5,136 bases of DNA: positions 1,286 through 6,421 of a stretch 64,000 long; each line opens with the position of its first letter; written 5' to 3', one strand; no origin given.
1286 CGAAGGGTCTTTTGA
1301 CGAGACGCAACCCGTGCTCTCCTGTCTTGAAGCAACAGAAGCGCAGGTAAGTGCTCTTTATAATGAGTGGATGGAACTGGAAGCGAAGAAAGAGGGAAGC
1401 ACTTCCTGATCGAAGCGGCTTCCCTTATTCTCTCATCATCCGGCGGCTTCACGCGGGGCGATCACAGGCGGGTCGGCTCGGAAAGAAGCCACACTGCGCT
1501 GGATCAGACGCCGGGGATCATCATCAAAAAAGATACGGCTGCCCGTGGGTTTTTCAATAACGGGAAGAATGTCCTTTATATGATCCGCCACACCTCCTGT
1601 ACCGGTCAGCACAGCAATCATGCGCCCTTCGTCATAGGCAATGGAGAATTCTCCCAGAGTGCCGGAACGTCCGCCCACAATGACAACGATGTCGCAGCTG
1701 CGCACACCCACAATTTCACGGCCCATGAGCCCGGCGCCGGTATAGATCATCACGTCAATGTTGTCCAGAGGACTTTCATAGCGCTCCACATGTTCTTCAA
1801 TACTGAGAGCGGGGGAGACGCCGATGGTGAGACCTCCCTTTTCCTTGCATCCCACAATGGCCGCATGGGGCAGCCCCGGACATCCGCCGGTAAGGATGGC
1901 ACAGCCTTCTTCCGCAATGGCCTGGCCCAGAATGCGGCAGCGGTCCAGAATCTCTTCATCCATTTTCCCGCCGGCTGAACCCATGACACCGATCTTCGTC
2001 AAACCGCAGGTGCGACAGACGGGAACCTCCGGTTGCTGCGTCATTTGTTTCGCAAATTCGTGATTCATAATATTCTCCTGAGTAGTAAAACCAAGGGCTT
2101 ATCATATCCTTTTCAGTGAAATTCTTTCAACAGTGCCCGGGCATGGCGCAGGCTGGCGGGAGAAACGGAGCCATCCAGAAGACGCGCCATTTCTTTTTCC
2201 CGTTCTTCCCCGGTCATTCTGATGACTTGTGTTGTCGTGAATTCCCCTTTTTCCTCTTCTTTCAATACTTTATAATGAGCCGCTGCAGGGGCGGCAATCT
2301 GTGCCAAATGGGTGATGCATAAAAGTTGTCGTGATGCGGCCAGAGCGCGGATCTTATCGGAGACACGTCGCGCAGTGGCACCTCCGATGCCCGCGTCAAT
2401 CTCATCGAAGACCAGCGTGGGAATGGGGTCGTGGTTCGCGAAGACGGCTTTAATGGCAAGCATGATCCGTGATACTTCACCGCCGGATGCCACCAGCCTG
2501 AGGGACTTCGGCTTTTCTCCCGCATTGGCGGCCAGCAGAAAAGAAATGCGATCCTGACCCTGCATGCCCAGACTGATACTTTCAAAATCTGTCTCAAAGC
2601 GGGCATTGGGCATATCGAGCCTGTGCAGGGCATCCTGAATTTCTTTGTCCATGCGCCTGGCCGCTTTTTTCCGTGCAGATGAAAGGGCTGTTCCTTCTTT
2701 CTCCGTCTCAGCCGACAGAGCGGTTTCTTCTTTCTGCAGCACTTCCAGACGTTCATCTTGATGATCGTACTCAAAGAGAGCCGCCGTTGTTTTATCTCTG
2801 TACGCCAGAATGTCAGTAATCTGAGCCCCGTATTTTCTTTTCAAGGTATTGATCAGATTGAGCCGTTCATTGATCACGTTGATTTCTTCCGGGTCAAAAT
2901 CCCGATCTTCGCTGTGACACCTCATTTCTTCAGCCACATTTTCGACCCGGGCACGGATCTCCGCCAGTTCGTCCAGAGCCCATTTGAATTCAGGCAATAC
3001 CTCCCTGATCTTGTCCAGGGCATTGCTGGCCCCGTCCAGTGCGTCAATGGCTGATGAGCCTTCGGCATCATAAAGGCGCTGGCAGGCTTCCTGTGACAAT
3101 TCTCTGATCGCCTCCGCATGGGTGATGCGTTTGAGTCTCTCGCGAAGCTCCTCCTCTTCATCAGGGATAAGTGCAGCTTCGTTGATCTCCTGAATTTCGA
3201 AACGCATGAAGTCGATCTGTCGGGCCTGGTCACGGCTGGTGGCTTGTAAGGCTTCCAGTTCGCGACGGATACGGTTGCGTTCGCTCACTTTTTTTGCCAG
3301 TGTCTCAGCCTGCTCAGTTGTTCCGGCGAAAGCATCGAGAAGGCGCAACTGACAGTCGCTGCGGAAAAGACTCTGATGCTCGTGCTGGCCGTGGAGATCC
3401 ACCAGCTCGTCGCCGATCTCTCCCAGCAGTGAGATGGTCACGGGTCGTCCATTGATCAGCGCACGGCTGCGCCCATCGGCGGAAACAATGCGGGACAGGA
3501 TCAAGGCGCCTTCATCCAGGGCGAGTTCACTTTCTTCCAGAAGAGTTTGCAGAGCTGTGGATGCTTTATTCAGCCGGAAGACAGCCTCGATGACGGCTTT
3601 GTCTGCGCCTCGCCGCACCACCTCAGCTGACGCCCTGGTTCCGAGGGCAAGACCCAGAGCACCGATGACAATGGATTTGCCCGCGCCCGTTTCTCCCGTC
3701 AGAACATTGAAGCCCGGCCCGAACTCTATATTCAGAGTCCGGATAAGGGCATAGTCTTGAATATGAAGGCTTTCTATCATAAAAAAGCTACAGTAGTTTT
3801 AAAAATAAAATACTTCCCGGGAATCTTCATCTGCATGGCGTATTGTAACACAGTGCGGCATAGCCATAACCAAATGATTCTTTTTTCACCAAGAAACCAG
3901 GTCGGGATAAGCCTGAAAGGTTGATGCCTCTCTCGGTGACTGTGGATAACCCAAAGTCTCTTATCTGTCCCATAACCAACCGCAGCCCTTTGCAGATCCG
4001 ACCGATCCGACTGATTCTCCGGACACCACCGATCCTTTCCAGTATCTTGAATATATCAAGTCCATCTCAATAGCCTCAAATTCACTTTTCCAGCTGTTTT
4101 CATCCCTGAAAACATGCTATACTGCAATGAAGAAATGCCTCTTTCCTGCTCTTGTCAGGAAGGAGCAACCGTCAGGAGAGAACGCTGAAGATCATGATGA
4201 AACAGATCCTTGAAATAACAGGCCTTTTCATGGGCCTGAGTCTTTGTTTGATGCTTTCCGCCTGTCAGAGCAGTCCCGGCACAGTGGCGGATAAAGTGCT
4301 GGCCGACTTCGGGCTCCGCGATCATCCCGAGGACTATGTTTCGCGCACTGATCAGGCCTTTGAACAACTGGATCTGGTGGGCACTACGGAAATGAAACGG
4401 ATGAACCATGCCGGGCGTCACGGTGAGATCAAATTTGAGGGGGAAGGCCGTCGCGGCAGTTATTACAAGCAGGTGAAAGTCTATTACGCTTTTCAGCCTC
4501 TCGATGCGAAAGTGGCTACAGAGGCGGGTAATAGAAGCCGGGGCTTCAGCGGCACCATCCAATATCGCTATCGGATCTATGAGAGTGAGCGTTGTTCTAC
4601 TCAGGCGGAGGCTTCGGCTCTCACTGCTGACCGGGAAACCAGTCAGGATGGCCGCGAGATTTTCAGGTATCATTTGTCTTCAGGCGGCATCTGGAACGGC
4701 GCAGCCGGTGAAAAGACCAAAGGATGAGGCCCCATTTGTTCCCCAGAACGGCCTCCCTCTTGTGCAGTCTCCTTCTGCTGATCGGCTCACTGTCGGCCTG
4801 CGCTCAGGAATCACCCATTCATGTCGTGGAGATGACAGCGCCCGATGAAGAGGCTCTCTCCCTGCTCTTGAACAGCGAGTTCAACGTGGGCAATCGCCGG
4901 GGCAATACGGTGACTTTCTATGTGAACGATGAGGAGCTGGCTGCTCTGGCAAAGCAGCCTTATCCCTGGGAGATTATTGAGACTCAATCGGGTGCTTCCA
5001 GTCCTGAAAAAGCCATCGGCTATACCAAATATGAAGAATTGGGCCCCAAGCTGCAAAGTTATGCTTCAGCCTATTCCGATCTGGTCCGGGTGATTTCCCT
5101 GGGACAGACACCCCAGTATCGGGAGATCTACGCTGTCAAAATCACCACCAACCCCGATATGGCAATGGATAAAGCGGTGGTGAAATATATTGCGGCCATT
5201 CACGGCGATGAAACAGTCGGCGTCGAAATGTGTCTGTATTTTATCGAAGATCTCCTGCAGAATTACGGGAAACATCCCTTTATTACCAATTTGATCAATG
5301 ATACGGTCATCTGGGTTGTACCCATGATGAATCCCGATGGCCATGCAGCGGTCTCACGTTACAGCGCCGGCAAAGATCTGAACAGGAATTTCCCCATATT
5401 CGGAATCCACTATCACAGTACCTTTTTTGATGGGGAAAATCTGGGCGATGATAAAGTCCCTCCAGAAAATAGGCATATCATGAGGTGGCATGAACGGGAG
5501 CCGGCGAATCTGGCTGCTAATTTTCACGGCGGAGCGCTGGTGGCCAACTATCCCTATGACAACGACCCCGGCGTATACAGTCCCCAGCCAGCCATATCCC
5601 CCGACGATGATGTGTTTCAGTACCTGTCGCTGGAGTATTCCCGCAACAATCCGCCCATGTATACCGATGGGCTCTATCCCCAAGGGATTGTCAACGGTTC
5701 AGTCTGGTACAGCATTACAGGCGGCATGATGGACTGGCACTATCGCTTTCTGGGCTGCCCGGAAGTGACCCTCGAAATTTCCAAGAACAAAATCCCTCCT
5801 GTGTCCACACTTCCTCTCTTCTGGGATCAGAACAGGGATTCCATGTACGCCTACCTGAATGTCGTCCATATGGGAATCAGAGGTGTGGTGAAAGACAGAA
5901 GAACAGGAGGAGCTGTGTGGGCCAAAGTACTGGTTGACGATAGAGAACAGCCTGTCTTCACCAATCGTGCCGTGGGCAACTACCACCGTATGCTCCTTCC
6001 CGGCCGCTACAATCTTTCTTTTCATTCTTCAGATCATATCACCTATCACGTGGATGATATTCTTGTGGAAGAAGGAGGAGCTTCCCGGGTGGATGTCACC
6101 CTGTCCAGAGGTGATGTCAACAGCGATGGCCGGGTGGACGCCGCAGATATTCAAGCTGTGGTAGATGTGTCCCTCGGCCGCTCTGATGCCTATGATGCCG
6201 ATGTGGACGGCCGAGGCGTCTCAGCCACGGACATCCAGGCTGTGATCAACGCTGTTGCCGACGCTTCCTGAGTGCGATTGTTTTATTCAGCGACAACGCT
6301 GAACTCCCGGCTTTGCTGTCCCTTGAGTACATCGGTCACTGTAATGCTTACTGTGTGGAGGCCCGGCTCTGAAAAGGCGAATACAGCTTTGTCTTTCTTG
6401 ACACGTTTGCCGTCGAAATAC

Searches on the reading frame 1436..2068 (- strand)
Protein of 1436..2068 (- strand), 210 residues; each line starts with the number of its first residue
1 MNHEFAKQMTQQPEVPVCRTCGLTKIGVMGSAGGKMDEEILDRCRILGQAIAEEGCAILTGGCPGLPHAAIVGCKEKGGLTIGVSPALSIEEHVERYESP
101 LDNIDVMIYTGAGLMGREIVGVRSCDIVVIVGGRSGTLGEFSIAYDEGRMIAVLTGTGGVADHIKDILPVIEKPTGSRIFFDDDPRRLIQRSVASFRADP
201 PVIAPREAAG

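Call 42: search_protein_families(library=pfam, proteins=[window:1436-2068:-], max_evalue=0.001)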
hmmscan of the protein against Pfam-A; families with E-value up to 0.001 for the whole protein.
window:1436-2068:- (210 aa): 2 families
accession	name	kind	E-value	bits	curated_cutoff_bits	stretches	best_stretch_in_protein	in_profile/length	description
PF18306.6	LDcluster4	-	1.7e-39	135.3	26.3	1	24-185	2-147/151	SLOG cluster4 family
PF02481.21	DNA_processg_A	-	0.00047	19.8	29.6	0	25-85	46-104/212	DNA recombination-mediator protein A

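Call 56: find_encoding_contigs(protein=window:1436-2068:-, flank=10000, max_places=6)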
Protein window:1436-2068:- (210 aa): 4 contigs read that carry it; 4 places shown.
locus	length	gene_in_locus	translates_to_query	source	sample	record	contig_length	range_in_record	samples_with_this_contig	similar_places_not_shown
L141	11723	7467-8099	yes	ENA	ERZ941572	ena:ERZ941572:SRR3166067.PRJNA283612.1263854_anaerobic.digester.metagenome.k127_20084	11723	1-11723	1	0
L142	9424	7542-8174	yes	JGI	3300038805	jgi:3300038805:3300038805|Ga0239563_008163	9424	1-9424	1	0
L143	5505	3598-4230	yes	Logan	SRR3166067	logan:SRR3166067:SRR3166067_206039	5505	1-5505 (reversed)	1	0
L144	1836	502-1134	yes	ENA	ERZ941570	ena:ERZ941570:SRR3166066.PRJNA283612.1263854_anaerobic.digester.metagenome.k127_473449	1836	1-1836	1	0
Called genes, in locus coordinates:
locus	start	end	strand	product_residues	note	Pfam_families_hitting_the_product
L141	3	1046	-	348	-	?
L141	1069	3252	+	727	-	PF00933:Glyco_hydro_3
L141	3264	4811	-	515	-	PF00246:Peptidase_M14, PF24827:AstE_AspA_cat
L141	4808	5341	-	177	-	-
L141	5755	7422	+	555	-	PF02463:SMC_N, PF13476:AAA_23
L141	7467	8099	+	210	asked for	PF18306:LDcluster4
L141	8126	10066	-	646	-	PF00005:ABC_tran, PF01926:MMR_HSR1 (faint), PF02463:SMC_N (faint), PF13175:AAA_15 (faint), PF13304:AAA_21 (weak), PF12848:ABC_tran_Xtn, PF00005:ABC_tran, PF16326:ABC_tran_CTD, +3 more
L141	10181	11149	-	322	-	PF01261:AP_endonuc_2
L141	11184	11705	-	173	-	-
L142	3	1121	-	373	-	?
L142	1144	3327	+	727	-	PF00933:Glyco_hydro_3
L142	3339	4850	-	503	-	PF00246:Peptidase_M14, PF24827:AstE_AspA_cat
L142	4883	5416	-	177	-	-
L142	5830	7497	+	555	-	PF02463:SMC_N, PF13476:AAA_23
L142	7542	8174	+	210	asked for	PF18306:LDcluster4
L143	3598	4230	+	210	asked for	PF18306:LDcluster4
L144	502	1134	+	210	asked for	PF18306:LDcluster4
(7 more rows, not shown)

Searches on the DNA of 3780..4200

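Call 22: search_rna_families(source=window, start=3780, end=4200, threshold=evalue, max_evalue=10)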
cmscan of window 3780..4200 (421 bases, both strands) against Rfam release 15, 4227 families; matches with E-value up to 10: 5.
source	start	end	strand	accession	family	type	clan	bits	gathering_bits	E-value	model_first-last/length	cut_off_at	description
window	3847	3922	-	RF00278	SNORD50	Gene; snRNA; snoRNA; CD-box;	-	19.2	42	0.27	1-72/72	no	Small nucleolar RNA SNORD50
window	4087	4111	-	RF00212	SNORD38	Gene; snRNA; snoRNA; CD-box;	CL00051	16.5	44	1.9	1-70/70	no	Small nucleolar RNA SNORD38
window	3937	3963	-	RF02129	GNAS-AS1_3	Gene; lncRNA;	-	12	42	3.3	1-38/38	no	GNAS antisense RNA 1 conserved region 3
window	3947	4018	-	RF02248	Six3os1_3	Gene; lncRNA;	-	10.4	40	3.4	1-75/75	no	Six3os1 conserved region 3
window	4091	4168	-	RF00518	speF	Cis-reg; leader;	-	9.2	37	5.8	1-153/153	no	speF leader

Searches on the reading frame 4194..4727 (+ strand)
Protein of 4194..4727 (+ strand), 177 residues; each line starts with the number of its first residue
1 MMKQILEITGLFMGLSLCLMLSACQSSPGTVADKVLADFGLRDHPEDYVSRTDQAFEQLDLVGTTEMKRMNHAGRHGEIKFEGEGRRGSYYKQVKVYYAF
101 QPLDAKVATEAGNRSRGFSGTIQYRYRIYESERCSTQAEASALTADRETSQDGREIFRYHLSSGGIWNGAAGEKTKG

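Call 32: search_protein_families(library=pfam, proteins=[window:4194-4727:+], max_evalue=0.01)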
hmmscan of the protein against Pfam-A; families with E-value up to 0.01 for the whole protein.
window:4194-4727:+ (177 aa): 0 families

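Call 44: find_encoding_contigs(protein=window:4194-4727:+, flank=3000, max_places=10)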
Protein window:4194-4727:+ (177 aa): 3 contigs read that carry it; 3 places shown.
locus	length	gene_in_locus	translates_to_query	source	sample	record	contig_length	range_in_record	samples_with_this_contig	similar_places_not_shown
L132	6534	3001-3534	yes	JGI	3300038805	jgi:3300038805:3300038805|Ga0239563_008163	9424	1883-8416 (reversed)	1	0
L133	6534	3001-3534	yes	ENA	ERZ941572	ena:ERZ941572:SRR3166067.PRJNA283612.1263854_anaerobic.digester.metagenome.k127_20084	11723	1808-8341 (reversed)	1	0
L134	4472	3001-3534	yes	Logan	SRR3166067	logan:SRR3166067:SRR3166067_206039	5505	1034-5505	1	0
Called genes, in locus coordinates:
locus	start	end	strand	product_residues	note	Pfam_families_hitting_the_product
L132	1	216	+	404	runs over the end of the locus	PF12848:ABC_tran_Xtn, PF00005:ABC_tran, PF13304:AAA_21 (faint), PF16326:ABC_tran_CTD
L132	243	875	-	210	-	PF18306:LDcluster4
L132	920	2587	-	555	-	PF02463:SMC_N, PF13476:AAA_23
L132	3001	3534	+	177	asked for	-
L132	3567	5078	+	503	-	PF00246:Peptidase_M14, PF24827:AstE_AspA_cat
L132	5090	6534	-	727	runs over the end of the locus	PF00933:Glyco_hydro_3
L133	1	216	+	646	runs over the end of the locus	PF00005:ABC_tran, PF01926:MMR_HSR1 (faint), PF02463:SMC_N (faint), PF13175:AAA_15 (faint), PF13304:AAA_21 (weak), PF12848:ABC_tran_Xtn, PF00005:ABC_tran, PF16326:ABC_tran_CTD, +3 more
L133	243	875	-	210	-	PF18306:LDcluster4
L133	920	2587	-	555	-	PF02463:SMC_N, PF13476:AAA_23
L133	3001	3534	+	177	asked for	-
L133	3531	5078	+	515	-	PF00246:Peptidase_M14, PF24827:AstE_AspA_cat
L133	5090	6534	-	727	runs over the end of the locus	PF00933:Glyco_hydro_3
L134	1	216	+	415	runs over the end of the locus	?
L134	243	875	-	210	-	PF18306:LDcluster4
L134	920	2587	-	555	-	PF02463:SMC_N, PF13476:AAA_23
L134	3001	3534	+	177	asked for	-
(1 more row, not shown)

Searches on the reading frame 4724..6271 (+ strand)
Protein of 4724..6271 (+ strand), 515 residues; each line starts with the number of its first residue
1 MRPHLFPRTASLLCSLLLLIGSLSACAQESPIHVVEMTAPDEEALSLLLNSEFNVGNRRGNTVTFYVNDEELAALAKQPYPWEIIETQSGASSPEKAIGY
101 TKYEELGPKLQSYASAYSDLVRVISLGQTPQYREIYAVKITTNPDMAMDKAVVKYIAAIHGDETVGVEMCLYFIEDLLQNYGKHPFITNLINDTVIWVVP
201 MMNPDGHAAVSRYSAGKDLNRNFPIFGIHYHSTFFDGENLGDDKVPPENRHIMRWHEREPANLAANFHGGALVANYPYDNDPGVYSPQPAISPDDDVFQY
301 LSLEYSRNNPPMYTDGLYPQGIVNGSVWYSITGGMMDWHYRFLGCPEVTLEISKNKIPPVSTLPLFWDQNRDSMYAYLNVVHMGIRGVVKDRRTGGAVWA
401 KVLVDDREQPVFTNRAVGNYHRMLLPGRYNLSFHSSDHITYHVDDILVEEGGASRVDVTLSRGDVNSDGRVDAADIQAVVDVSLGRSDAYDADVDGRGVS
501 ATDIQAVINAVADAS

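Call 9: find_encoding_contigs(protein=window:4724-6271:+, flank=3000, max_places=10)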
Protein window:4724-6271:+ (515 aa): 1 contig read that carries it; 1 place shown.
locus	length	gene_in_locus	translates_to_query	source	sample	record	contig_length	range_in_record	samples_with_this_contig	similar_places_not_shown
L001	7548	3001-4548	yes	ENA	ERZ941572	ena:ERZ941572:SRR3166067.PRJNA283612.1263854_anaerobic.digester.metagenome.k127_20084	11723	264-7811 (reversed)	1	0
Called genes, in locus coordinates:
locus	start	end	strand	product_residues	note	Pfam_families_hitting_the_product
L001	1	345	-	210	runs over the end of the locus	PF18306:LDcluster4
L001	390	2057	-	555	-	PF02463:SMC_N, PF13476:AAA_23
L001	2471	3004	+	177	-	-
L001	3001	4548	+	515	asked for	PF00246:Peptidase_M14, PF24827:AstE_AspA_cat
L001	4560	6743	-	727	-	PF00933:Glyco_hydro_3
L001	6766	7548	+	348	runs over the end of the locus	?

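Call 11: find_related_loci(query=window:4724-6271:+, collection=genome_contigs, flank=6000)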
Query window:4724-6271:+ (515 aa) in genome_contigs; peptide patterns used: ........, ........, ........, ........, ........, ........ (x = any residue, [..] = any of these).
15 stretches matched a pattern; 10 encode a relative of the query (tblastn E <= 1e-3); 10 distinct loci.
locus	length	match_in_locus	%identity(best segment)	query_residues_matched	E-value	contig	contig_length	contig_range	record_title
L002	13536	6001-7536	66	2-511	0e+0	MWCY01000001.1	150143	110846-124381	MAG: Candidatus Hydrogenedentes bacterium ADurb.Bin170 BWY07_contig000001, whole genome shotgun sequence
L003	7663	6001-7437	56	32-509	4e-177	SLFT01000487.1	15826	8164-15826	MAG: Candidatus Hydrogenedentota bacterium isolate CSSed162cmB_64 CSSed16-2cmB-10078, whole genome shotgun sequence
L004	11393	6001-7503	42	34-514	2e-102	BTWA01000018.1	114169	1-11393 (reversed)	MAG: Candidatus Hydrogenedentota bacterium AMX-MBFR-84 DNA, sequence18, whole genome shotgun sequence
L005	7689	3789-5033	31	59-497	2e-46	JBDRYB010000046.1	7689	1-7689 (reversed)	MAG: candidate division WOR-3 bacterium isolate QQ_201907_bins_18 QQ_201907_bins_18_scaffold_46, whole genome shotgun se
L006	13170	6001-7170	31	53-461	8e-46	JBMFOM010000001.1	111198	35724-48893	MAG: candidate division WOR-3 bacterium isolate KM4338-37 NODE_1_length_111198_cov_6.166800, whole genome shotgun sequen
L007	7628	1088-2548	28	12-484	8e-46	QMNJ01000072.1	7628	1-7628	MAG: Candidatus Coatesbacteria bacterium isolate B26_G2 B26_Guay2_scaffold_04319, whole genome shotgun sequence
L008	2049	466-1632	31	53-460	2e-43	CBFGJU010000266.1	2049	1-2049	MAG: candidate division WOR-3 bacterium isolate QZM1.Bin.61.optimized.1 genome assembly, contig: NODE_340_length_2049_co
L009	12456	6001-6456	38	89-223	9e-22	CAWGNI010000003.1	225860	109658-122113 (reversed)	MAG: uncultured Chloroflexia bacterium isolate MFD05684.bin.2.219 genome assembly, contig: contig_15138, whole genome sh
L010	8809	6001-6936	25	33-340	1e-16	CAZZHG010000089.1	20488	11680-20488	MAG TPA_asm: uncultured Pseudobdellovibrionaceae bacterium isolate SRP150892_co2_490 genome assembly, contig: NODE_3610_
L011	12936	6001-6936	24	33-340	4e-15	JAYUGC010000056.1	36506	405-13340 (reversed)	MAG: Pseudomonadota bacterium isolate GFS_7976 GFS_7976_55, whole genome shotgun sequence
